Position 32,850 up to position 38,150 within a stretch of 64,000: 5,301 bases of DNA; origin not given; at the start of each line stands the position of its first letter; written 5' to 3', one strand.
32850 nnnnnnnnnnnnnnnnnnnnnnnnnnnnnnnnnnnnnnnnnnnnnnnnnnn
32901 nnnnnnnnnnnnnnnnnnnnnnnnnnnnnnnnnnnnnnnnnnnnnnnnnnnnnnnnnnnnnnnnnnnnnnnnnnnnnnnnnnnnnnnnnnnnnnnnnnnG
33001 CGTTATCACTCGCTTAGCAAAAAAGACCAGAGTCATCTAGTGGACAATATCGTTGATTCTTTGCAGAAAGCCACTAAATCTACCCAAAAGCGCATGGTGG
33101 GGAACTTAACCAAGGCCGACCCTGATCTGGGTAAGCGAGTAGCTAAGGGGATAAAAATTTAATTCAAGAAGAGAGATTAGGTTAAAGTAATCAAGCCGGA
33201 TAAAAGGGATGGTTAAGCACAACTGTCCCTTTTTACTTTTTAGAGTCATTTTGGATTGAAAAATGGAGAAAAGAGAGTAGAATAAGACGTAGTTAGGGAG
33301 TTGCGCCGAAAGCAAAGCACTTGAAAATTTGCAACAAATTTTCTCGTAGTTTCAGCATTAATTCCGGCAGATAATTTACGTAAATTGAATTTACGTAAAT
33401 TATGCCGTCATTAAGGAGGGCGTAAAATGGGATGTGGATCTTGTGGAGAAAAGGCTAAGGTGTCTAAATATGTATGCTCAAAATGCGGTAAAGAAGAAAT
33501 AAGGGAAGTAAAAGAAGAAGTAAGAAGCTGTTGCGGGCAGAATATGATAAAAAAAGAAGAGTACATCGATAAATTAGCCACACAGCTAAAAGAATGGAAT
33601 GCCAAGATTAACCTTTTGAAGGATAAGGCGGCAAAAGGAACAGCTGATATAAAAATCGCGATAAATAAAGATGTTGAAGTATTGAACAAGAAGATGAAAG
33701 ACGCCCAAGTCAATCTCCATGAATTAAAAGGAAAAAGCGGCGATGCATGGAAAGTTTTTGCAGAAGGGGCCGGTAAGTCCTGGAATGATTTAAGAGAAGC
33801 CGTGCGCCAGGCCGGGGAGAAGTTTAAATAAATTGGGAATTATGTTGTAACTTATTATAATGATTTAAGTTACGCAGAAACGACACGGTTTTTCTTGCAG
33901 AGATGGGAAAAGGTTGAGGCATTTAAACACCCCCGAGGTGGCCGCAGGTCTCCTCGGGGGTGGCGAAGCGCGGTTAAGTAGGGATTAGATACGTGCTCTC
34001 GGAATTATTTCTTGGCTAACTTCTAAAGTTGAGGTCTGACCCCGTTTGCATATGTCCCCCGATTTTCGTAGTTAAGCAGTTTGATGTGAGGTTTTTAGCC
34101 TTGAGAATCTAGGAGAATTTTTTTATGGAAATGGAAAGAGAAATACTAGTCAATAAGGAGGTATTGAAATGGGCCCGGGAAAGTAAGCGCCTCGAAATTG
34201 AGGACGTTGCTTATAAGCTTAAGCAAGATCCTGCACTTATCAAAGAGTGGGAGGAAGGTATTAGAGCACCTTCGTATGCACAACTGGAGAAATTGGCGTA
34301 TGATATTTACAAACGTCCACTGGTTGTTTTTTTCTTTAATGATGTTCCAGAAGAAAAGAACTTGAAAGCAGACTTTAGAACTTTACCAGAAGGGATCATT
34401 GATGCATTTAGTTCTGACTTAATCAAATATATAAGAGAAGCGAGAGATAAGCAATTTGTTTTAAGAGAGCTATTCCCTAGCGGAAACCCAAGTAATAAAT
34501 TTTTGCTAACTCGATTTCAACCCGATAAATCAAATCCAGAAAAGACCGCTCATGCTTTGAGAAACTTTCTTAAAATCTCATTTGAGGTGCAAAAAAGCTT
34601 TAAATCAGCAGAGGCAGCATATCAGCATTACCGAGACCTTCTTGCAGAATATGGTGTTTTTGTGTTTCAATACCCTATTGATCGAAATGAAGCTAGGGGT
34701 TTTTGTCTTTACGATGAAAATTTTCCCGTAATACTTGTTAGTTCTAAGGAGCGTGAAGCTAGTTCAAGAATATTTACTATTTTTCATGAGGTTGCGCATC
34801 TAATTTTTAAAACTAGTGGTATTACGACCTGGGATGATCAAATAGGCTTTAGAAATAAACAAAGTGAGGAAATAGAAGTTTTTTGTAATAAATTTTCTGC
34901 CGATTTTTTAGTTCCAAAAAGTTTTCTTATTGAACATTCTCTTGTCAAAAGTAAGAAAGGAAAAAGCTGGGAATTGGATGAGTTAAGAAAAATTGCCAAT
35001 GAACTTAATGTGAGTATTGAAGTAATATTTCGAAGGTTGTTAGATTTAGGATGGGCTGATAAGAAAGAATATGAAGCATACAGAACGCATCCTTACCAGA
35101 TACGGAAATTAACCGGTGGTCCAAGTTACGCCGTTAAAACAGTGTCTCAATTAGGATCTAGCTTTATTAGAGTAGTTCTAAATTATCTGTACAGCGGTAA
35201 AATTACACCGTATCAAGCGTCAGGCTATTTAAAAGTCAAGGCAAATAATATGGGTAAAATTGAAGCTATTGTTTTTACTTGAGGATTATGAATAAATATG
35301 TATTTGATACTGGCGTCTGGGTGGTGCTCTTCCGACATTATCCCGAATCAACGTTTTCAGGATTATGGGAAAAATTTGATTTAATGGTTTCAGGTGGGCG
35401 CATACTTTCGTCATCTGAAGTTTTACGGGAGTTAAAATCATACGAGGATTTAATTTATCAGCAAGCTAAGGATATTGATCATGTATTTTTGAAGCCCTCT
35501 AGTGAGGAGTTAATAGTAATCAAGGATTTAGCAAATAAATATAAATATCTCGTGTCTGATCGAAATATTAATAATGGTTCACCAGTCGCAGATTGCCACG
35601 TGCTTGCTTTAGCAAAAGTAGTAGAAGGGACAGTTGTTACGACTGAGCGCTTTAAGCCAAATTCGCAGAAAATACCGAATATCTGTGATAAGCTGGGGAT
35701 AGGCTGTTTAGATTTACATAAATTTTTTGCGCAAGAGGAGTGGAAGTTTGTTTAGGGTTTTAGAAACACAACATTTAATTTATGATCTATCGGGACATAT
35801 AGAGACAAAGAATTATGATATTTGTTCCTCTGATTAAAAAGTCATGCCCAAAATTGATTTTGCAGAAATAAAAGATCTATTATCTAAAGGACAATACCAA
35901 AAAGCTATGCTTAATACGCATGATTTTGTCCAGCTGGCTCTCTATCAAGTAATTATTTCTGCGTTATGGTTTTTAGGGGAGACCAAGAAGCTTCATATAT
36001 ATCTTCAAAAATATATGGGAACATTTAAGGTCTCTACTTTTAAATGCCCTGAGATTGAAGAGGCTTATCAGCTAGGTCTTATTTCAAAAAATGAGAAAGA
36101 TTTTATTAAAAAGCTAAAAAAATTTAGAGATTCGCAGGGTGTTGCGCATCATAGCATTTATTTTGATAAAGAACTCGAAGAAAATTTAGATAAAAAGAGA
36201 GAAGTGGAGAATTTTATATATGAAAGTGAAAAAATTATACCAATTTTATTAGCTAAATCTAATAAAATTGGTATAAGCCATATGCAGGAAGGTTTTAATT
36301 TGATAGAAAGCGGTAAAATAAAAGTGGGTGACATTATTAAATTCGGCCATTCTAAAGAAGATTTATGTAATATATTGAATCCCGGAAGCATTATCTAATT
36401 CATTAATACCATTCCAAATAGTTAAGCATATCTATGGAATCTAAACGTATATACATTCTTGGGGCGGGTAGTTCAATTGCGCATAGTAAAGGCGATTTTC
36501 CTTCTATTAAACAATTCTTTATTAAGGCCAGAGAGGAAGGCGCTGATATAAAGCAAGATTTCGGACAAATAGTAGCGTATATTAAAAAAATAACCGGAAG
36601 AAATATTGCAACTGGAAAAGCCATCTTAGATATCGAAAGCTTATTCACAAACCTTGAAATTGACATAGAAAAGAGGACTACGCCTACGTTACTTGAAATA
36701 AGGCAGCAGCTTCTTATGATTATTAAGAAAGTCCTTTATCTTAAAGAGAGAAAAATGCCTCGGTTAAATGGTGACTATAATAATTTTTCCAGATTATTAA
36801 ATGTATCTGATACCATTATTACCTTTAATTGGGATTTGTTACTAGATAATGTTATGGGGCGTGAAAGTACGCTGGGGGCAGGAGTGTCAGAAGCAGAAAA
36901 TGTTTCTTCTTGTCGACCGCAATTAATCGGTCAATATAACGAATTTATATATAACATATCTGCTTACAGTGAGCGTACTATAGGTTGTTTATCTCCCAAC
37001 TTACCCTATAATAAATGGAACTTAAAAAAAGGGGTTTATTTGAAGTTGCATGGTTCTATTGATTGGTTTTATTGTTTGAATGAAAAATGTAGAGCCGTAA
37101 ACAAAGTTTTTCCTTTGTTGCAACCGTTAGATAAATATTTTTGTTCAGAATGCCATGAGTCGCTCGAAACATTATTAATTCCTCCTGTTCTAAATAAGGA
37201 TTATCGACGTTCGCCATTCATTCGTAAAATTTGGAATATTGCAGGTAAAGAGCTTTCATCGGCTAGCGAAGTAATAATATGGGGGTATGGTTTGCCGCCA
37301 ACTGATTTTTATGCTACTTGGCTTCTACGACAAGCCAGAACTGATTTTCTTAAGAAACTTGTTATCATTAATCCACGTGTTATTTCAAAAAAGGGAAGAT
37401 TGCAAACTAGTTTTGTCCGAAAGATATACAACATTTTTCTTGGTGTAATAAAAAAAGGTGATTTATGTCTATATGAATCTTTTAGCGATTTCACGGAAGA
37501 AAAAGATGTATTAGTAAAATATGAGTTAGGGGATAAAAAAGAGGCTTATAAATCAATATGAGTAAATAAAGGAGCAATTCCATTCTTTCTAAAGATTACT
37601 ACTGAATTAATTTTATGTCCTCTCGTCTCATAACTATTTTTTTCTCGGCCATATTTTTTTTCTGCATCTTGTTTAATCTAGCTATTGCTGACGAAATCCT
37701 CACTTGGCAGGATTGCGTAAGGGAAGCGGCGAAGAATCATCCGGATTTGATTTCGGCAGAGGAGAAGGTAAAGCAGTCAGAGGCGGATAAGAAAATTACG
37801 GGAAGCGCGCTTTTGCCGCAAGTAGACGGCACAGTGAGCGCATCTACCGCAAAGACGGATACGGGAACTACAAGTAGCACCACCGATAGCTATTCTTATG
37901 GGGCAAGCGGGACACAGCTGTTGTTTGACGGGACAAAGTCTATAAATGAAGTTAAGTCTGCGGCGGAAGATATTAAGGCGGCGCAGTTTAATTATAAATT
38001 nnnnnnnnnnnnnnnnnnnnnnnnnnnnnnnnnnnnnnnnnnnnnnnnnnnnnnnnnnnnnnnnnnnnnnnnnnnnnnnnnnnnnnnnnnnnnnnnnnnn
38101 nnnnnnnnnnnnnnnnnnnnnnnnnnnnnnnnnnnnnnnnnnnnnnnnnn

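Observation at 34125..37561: HTH-ImmA/IrrE + DUF4411 (PIN-like) + unknown 184 aa protein + minimal stand-alone SIR2: four co-directional genes that look like a defence locus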

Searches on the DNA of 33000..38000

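Call 94: search_rna_families(source=window, start=33000, end=38000, threshold=evalue, max_evalue=1)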
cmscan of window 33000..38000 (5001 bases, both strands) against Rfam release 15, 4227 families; matches with E-value up to 1: 1.
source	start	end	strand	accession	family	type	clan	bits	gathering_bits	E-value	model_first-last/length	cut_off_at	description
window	36225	36287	-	RF03822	mir-3931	Gene; miRNA;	-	22.6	49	0.31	1-77/77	no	mir-3931 microRNA precursor family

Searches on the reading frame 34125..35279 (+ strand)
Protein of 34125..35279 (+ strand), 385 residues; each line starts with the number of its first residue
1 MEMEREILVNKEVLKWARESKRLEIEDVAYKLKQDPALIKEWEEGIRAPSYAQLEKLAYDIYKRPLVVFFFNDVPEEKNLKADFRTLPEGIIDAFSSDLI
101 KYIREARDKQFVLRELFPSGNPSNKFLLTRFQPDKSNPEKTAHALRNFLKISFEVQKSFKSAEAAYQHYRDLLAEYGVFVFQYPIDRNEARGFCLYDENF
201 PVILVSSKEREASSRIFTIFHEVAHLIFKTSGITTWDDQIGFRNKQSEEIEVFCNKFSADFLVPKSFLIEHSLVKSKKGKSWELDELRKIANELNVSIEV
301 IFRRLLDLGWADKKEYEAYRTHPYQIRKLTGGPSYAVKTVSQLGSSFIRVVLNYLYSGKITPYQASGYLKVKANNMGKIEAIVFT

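Call 3: search_protein_families(library=pfam, proteins=[window:34125-35279:+], max_evalue=0.1)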
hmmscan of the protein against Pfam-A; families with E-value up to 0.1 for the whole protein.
window:34125-35279:+ (385 aa): 5 families
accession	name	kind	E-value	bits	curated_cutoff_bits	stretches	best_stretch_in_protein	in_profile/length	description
PF06114.19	Peptidase_M78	-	3e-12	46.9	22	1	175-305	3-122/123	IrrE N-terminal-like domain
PF01381.28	HTH_3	-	5.3e-06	26.8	23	1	14-58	1-45/55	Helix-turn-helix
PF13560.12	HTH_31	-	0.004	17.9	27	1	13-58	5-51/64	Helix-turn-helix domain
PF12844.13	HTH_19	-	0.0044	17.3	30.2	0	14-58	4-48/64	Helix-turn-helix domain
PF13413.12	HTH_25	-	0.015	15.5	24.6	1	14-45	2-33/62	Helix-turn-helix domain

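Call 4: search_protein_families(library=padloc, proteins=[window:34125-35279:+], max_evalue=0.1)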
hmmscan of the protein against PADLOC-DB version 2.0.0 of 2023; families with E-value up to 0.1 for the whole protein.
window:34125-35279:+ (385 aa): 19 families
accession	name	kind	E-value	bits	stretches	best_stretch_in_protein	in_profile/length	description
PDLC03949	RmrA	-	2.3e-19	67.5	1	9-377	2-330/363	-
PDLC03952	RmrA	-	1.9e-16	57.9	2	171-320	176-314/395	-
PDLC03947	RmrA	-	3.2e-15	53.9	1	9-309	11-291/383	-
PDLC04141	capP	-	5.1e-14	50.4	1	168-309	31-154/242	capP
PDLC03948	RmrA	-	5.6e-13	46.5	1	12-317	11-298/397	-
PDLC03944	RmrA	-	1.3e-11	42.2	2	197-318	181-293/384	-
PDLC04776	PDC-M69B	-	1.8e-11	42.2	1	179-323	46-189/272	-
PDLC03945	RmrA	-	8.5e-11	39.6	1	173-319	166-304/394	-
PDLC03951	RmrA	-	2.4e-10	37.9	2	197-316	187-293/400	-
PDLC03946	RmrA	-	4e-10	37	2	166-316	142-275/357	-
PDLC03955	RmrA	-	5.7e-10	37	2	146-317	145-299/371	-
PDLC03954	RmrA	-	6.4e-10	36.5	2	151-314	144-296/380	-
PDLC03956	RmrA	-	2.4e-09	34.8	2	164-315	153-293/399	-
PDLC03950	RmrA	-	1.4e-08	32.2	1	10-268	3-244/369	-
PDLC03943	RmrA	-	1.9e-07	28.5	1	201-317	178-281/370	-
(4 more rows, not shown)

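Call 5: search_protein_families(library=ncbifam, proteins=[window:34125-35279:+], max_evalue=0.1)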
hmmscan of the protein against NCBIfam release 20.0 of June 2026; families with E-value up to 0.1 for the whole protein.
window:34125-35279:+ (385 aa): 3 families
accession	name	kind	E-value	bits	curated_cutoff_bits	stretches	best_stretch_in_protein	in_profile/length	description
NF052239.1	antitox_spr1629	equivalog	3.9e-10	39.4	335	1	173-319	166-304/377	spr1629 family repressor/antitoxin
NF041951.1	phage_RstR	subfamily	0.00031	21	80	0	12-58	5-51/108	RstR family transcriptional repressor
TIGR00270.2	TIGR00270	equivalog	0.0045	16.8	110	0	11-57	77-123/159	multiprotein bridging factor aMBF1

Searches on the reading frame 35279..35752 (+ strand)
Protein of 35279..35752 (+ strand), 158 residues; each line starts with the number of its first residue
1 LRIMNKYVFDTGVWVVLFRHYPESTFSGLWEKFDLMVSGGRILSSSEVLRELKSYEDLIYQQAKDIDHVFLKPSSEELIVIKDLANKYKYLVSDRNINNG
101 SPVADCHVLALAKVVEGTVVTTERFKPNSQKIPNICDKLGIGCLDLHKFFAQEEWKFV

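Call 3: search_protein_families(library=pfam, proteins=[window:35279-35752:+], max_evalue=0.1)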
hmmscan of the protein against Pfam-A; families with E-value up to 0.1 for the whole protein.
window:35279-35752:+ (158 aa): 2 families
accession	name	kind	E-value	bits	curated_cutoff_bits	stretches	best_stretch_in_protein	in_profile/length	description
PF14367.12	DUF4411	-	4.4e-23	82.3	23.5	1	7-157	1-159/159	Domain of unknown function (DUF4411)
PF01850.27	PIN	-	0.00053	21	23.6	1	7-122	1-110/120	PIN domain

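Call 4: search_protein_families(library=padloc, proteins=[window:35279-35752:+], max_evalue=0.1)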
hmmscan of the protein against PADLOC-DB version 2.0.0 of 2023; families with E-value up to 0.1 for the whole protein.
window:35279-35752:+ (158 aa): 0 families

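Call 5: search_protein_families(library=ncbifam, proteins=[window:35279-35752:+], max_evalue=0.1)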
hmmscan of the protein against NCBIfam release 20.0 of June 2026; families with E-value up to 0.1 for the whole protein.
window:35279-35752:+ (158 aa): 0 families

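Call 64: find_related_loci(query=window:35279-35752:+, collection=metagenome_contigs, flank=4000)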
Query window:35279-35752:+ (158 aa) in metagenome_contigs; peptide patterns used: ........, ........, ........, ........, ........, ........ (x = any residue, [..] = any of these).
125 stretches matched a pattern, but none encodes a relative of the query by tblastn (E <= 1e-3).

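Call 65: find_homologous_proteins(query=window:35279-35752:+)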
Query window:35279-35752:+ (158 aa): 20 proteins with E <= 0.001 among 28 candidates.
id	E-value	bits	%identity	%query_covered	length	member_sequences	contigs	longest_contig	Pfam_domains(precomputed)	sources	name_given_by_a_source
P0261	1.5e-99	348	100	98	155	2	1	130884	PF14367.13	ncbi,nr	ncbi:MAG: DUF4411 family protein [Candidatus Omnitrophota bacterium]|nr:DUF4411 family protein [Cand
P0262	1.5e-81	290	84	97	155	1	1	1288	PF14367.13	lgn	-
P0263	2.1e-81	289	84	97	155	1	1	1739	PF14367.13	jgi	-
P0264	8.7e-81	287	82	97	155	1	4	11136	PF14367.13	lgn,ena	-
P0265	1.9e-79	283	81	97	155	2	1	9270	PF14367.13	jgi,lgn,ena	-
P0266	8.0e-79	281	80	97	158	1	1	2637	PF14367.13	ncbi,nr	ncbi:MAG: DUF4411 family protein [Candidatus Omnitrophica bacterium]|nr:DUF4411 family protein [Cand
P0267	5.2e-78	278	79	97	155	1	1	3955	PF14367.13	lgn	-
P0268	7.5e-76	271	78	97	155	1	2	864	PF14367.13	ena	-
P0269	1.1e-73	264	75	97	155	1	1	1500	PF14367.13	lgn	-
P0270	1.8e-73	263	74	98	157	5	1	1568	PF14367.13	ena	-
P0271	5.1e-40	155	79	59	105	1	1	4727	PF14367.13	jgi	-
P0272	6.2e-38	148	77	57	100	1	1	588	PF14367.13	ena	-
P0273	1.0e-32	131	40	98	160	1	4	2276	PF14367.13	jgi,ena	-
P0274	2.0e-32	130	46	96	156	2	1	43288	PF14367.13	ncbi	-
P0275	5.0e-28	116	41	97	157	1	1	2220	PF14367.13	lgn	-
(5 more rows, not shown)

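Call 67: find_encoding_contigs(protein=P0264, flank=5000, max_places=3)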
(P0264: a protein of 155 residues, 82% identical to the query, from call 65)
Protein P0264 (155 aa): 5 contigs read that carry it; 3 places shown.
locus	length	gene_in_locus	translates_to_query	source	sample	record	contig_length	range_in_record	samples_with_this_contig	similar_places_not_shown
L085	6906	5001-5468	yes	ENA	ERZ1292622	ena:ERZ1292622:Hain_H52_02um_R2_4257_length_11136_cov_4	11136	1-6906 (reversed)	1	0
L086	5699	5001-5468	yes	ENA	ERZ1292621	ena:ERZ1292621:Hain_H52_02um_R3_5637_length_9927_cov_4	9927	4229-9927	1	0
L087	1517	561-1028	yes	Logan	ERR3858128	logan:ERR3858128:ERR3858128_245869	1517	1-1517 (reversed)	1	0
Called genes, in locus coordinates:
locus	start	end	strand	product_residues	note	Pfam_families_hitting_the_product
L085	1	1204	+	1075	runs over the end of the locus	PF02384:N6_Mtase, PF20473:MmeI_Mtase (weak), PF07669:Eco57I, PF18135:Type_ISP_C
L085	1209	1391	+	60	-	-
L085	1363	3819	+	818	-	PF02463:SMC_N (faint), PF13304:AAA_21 (faint)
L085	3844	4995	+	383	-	PF01381:HTH_3 (weak), PF13560:HTH_31 (weak), PF06114:Peptidase_M78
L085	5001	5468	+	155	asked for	PF14367:DUF4411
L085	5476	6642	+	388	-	-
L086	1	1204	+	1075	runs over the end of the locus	PF02384:N6_Mtase, PF20473:MmeI_Mtase (weak), PF07669:Eco57I, PF18135:Type_ISP_C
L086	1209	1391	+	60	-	-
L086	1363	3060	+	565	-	PF02463:SMC_N (weak)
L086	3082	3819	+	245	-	-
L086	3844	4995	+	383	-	PF01381:HTH_3 (weak), PF13560:HTH_31 (weak), PF06114:Peptidase_M78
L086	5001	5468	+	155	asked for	PF14367:DUF4411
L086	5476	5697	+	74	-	?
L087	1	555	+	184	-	?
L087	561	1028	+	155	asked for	PF14367:DUF4411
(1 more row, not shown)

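Call 68: find_encoding_contigs(protein=P0265, flank=5000, max_places=3)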
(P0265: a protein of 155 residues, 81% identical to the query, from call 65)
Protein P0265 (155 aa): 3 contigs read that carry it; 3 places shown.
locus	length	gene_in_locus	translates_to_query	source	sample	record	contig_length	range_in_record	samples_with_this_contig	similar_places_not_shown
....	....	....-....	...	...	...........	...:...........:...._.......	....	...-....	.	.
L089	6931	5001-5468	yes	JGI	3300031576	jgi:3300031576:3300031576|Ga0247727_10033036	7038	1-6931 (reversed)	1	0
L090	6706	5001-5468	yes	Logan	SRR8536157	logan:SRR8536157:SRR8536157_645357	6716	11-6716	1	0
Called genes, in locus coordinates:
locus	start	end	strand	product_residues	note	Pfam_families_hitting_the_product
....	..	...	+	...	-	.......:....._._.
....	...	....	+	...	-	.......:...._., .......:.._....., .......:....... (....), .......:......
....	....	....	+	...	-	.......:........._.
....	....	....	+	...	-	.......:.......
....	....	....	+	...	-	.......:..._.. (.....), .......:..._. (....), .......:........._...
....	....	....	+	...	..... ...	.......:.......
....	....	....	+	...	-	-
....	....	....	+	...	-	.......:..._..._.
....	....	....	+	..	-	-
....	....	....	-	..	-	?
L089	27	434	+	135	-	PF08463:EcoEI_R_C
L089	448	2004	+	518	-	PF12161:HsdM_N, PF02384:N6_Mtase, PF01170:UPF0020 (weak), PF07669:Eco57I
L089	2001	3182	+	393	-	PF01420:Methylase_S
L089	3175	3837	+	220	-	PF20247:DUF6602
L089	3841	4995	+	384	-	PF13560:HTH_31 (faint), PF01381:HTH_3 (weak), PF06114:Peptidase_M78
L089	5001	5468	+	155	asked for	PF14367:DUF4411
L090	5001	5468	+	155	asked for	PF14367:DUF4411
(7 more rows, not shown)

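Call 69: find_encoding_contigs(protein=P0274, flank=5000, max_places=3)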
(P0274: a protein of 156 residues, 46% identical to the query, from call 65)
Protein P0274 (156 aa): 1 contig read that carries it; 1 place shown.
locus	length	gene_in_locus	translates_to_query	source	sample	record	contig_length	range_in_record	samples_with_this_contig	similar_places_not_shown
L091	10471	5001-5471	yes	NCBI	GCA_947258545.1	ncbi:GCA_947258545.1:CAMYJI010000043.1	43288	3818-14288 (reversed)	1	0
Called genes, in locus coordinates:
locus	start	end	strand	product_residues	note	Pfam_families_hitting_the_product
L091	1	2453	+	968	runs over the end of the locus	-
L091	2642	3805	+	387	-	PF13784:Fic_N, PF02661:Fic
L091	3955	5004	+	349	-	PF06114:Peptidase_M78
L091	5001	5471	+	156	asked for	PF14367:DUF4411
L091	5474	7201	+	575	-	PF01555:N6_N4_Mtase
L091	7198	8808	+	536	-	PF04851:ResIII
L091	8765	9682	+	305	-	-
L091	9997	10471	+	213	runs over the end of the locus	PF06508:QueC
